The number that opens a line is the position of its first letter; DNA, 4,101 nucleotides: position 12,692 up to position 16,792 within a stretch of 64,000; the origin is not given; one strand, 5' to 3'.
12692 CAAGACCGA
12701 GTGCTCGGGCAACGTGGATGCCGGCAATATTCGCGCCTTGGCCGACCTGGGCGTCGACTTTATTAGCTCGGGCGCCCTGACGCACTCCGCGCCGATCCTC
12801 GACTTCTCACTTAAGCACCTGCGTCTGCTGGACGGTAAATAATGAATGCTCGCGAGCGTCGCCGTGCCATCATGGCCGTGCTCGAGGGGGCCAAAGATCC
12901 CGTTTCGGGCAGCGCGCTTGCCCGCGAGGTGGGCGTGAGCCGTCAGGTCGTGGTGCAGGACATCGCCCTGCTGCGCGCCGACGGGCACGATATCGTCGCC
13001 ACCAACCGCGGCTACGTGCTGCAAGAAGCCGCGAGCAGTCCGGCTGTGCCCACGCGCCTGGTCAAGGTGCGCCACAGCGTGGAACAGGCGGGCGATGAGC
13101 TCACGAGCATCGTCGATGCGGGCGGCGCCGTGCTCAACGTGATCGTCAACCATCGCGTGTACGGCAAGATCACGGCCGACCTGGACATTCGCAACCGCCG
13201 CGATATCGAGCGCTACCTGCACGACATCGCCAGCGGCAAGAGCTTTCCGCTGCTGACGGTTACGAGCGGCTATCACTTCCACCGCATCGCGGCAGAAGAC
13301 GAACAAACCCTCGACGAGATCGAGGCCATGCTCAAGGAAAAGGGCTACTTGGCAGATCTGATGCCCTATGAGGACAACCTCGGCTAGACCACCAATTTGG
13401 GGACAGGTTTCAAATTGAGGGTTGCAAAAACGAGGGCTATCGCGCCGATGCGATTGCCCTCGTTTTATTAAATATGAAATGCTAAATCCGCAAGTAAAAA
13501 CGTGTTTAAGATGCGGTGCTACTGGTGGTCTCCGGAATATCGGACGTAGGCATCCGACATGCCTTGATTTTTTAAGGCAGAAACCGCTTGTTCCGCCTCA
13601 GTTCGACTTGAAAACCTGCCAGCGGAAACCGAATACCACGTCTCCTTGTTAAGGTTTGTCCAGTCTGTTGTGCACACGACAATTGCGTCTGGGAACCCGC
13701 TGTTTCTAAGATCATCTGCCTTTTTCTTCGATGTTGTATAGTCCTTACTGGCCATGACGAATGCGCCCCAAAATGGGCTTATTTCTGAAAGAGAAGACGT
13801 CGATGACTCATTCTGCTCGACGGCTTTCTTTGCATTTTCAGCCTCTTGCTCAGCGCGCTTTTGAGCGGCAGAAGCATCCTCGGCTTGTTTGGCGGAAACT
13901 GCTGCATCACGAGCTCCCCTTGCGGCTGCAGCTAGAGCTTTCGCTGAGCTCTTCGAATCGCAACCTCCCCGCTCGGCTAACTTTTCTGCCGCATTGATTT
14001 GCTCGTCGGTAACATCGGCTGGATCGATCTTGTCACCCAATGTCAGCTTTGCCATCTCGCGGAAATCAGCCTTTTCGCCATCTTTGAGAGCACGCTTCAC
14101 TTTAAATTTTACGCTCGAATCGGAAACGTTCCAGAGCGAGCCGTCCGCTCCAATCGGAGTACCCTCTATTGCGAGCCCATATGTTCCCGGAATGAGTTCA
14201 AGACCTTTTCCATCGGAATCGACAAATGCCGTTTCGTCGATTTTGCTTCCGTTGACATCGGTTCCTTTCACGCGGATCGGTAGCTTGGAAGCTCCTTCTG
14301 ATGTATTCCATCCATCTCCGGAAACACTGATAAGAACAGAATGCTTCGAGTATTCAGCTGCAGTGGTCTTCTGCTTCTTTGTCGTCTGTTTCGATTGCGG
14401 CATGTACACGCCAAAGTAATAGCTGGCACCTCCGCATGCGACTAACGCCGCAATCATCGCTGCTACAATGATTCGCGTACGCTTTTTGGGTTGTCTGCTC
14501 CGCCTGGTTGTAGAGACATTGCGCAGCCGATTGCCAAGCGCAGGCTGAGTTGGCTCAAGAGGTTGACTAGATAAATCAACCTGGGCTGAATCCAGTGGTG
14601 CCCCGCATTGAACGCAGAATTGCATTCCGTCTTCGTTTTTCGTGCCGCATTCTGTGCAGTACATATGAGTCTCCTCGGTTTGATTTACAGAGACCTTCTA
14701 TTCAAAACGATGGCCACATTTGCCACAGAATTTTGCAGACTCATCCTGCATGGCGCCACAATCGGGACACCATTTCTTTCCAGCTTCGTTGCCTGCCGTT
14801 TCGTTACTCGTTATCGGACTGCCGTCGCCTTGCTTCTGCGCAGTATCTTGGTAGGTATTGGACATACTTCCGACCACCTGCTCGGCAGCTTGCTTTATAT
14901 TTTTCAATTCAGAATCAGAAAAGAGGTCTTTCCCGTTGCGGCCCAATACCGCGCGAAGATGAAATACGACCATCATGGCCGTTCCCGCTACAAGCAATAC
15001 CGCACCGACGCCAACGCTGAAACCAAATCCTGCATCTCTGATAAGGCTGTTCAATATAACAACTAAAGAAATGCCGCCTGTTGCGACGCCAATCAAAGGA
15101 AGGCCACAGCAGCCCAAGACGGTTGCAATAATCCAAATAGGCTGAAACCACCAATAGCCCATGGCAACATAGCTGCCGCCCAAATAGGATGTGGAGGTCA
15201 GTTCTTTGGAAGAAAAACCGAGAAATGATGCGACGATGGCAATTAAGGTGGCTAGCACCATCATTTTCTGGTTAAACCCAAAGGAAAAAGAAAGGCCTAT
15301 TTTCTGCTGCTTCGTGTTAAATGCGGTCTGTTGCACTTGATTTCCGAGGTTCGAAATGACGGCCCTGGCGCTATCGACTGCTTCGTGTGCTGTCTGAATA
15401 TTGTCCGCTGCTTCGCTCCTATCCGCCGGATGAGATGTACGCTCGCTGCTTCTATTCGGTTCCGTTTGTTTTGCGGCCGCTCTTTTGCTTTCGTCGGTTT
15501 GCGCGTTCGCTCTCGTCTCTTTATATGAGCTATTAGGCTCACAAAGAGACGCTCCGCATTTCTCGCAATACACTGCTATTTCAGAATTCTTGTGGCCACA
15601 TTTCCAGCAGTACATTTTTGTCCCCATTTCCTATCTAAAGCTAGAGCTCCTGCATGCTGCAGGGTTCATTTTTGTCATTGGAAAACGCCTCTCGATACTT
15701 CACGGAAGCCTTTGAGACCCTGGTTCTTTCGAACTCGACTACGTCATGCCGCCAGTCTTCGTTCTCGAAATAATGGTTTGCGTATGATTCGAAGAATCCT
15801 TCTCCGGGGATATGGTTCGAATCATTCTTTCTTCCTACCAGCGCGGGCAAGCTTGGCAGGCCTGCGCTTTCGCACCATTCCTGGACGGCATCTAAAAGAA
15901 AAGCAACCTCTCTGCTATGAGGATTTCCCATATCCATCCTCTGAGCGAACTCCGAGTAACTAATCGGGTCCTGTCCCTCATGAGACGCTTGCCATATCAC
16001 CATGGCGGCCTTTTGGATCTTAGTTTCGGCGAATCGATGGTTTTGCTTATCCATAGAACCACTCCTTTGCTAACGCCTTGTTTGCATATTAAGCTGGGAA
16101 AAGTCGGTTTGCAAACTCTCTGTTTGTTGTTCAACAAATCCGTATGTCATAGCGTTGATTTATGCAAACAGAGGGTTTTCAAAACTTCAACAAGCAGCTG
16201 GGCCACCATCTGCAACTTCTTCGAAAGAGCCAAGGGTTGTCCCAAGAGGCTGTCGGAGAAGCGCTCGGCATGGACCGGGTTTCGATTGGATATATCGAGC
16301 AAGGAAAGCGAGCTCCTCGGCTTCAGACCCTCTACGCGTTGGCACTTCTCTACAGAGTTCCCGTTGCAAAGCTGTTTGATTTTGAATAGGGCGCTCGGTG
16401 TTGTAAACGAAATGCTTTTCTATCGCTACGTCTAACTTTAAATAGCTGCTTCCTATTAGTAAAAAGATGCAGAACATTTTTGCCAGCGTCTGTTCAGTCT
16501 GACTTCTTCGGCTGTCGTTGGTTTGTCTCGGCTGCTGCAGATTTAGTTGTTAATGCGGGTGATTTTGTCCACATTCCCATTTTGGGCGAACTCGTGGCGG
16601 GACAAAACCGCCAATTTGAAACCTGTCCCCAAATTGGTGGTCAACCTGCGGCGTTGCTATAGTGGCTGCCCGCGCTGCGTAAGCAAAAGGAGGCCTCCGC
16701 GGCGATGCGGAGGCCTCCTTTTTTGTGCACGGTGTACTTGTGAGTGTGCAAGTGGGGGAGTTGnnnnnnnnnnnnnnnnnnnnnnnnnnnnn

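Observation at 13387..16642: AT-richer 3.2-kb gene cassette sits between the two halves of a palindromic repeat (perfect 31-bp inverted repeats)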

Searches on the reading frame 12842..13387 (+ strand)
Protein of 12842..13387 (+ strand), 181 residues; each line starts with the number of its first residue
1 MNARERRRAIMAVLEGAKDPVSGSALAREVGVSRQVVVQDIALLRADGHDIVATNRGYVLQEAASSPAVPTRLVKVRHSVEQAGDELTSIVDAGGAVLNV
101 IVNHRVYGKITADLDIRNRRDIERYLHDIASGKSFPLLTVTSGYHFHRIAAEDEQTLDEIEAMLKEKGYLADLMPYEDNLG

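Call 14: find_encoding_contigs(protein=window:12842-13387:+, flank=8000, max_places=10)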
Protein window:12842-13387:+ (181 aa): 24 contigs read that carry it; 10 places shown.
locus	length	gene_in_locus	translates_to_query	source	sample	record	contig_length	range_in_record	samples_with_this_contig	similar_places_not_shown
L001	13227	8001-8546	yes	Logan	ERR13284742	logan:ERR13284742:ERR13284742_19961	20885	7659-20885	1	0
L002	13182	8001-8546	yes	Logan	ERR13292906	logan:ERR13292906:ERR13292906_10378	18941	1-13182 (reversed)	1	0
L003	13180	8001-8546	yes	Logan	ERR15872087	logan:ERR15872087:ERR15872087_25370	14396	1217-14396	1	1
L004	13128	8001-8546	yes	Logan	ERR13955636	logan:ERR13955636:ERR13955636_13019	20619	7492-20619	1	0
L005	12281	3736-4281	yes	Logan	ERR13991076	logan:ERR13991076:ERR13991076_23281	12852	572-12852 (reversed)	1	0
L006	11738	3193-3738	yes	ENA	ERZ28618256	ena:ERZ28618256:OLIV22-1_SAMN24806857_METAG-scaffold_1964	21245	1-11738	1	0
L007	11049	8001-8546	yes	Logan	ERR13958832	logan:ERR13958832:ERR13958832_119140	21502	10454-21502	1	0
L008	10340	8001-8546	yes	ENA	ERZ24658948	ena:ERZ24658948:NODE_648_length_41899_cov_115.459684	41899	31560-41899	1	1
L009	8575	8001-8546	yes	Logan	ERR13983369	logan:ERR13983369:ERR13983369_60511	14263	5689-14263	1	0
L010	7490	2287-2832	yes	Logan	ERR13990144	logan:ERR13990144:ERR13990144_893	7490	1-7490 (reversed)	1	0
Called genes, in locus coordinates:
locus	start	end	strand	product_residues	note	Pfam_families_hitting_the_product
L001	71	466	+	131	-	PF01797:Y1_Tnp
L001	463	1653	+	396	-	PF12323:HTH_OrfB_IS605, PF01385:OrfB_IS605, PF07282:Cas12f1-like_TNB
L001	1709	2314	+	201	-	-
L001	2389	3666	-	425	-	PF14501:HATPase_c_5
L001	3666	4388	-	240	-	PF00072:Response_reg, PF04397:LytTR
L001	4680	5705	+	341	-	PF02445:NadA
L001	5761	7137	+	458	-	PF00890:FAD_binding_2, PF01266:DAO (faint)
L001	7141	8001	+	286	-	PF02749:QRPTase_N, PF01729:QRPTase_C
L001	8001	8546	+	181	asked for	PF08279:HTH_11, PF02829:3H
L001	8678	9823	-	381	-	PF13240:Zn_Ribbon_1, PF24463:DUF7577 (weak), PF05036:SPOR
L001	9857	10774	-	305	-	PF12773:DZR (faint), PF13240:Zn_Ribbon_1, PF13248:Zn_ribbon_3 (faint)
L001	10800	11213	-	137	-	-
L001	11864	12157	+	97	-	-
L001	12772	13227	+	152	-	PF00012:HSP70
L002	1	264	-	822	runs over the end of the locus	PF00708:Acylphosphatase, PF07503:zf-HYPF, PF01300:Sua5_yciO_yrdC, PF17788:HypF_C, PF22521:HypF_C_2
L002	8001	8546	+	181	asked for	PF08279:HTH_11, PF02829:3H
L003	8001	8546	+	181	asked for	PF08279:HTH_11, PF02829:3H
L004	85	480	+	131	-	PF01797:Y1_Tnp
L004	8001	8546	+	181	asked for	PF08279:HTH_11, PF02829:3H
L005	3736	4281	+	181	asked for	PF08279:HTH_11, PF02829:3H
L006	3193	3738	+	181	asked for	PF08279:HTH_11, PF02829:3H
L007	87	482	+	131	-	PF01797:Y1_Tnp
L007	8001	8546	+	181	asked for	PF08279:HTH_11, PF02829:3H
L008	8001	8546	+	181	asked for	PF08279:HTH_11, PF02829:3H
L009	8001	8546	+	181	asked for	PF08279:HTH_11, PF02829:3H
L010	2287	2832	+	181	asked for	PF08279:HTH_11, PF02829:3H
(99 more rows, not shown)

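Call 18: search_protein_families(library=pfam, proteins=[window:12842-13387:+], max_evalue=0.01)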
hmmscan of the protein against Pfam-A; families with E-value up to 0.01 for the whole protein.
window:12842-13387:+ (181 aa): 4 families
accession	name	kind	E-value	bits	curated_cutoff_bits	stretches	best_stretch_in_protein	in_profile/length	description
PF02829.19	3H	-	4.6e-34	117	25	1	74-170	1-97/97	3H domain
PF08279.18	HTH_11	-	4.5e-15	55.7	25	1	6-58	1-54/55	HTH domain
PF12840.13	HTH_20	-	0.0013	19.1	27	0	7-46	6-44/51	Helix-turn-helix domain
PF21476.4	PF0610-like_N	-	0.008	16.8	33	0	6-41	2-35/50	PF0610-like, N-terminal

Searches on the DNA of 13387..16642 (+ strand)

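Call 59: search_dna_similar(query=window:13387-16642:+, collection=plasmids, mode=distant, max_evalue=0.00001, max_rows=10)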
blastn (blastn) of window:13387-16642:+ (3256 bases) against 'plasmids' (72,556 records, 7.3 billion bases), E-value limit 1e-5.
No match.
